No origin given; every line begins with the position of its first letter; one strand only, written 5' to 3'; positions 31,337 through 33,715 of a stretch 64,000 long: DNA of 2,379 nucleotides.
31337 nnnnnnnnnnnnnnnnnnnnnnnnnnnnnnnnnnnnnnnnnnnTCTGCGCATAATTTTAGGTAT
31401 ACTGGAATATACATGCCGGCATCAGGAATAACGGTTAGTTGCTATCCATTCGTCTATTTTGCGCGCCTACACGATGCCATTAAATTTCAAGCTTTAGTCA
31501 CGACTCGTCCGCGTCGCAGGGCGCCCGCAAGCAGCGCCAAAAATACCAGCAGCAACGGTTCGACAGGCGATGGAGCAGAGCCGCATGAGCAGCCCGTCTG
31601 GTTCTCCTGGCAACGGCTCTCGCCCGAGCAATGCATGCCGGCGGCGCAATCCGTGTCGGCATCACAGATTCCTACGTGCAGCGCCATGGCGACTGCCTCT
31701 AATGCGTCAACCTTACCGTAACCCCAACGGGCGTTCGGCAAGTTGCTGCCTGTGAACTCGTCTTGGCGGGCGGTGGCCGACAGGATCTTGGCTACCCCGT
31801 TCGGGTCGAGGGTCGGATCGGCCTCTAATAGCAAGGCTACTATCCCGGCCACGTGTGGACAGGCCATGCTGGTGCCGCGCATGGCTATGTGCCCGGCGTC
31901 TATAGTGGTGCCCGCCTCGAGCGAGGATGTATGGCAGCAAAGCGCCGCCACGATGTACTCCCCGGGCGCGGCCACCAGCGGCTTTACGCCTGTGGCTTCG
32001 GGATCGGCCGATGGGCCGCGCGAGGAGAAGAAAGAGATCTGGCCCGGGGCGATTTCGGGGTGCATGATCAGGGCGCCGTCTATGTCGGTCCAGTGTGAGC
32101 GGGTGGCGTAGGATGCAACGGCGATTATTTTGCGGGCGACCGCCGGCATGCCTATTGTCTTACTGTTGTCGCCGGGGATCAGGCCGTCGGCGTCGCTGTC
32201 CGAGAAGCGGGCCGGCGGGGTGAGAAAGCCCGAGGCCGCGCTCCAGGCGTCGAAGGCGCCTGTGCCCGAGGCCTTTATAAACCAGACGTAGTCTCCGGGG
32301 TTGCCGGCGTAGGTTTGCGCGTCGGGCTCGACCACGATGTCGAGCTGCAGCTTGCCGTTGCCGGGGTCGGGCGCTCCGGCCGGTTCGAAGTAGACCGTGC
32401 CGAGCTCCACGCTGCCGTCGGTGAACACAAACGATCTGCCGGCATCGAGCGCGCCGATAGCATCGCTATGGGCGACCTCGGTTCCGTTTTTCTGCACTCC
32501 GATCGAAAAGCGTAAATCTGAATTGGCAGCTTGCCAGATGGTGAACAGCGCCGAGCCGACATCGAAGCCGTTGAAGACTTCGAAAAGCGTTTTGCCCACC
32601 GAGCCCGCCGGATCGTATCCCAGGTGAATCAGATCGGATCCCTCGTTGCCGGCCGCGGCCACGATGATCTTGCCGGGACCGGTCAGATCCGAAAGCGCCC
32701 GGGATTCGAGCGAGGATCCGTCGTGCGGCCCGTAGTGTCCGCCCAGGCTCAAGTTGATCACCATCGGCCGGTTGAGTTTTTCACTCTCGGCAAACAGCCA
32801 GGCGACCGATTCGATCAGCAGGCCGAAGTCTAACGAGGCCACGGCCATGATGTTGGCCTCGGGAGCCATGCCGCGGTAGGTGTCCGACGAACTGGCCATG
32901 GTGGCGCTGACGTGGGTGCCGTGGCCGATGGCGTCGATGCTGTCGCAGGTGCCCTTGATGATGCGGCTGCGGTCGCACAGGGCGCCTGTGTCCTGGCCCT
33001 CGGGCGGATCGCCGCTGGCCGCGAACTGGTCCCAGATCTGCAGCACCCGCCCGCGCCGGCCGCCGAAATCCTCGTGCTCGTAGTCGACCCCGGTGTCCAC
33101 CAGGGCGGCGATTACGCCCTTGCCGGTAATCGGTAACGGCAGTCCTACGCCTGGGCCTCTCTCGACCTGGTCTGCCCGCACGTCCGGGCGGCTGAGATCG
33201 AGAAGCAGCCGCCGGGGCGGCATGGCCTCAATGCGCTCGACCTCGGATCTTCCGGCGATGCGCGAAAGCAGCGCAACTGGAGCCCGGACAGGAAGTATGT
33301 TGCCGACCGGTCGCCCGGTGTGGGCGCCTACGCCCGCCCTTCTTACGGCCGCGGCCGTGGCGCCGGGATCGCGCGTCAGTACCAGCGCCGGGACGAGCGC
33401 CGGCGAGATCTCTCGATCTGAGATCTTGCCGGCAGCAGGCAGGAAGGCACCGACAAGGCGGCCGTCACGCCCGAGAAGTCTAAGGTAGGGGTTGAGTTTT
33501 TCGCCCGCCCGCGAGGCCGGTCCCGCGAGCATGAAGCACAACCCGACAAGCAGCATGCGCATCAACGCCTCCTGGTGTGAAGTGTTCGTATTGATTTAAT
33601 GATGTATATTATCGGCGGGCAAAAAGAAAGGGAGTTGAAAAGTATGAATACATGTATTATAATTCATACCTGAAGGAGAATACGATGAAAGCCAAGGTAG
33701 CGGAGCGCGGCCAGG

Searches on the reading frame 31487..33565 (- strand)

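Call 52: search_protein_families(library=pfam, proteins=[window:31487-33565:-], max_evalue=0.00001)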
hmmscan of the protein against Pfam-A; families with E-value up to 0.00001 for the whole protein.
window:31487-33565:- (692 aa): 1 family
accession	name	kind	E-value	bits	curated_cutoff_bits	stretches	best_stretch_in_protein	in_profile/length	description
PF00082.27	Peptidase_S8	-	2.4e-35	122.7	21.8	2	466-617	159-288/288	Subtilase family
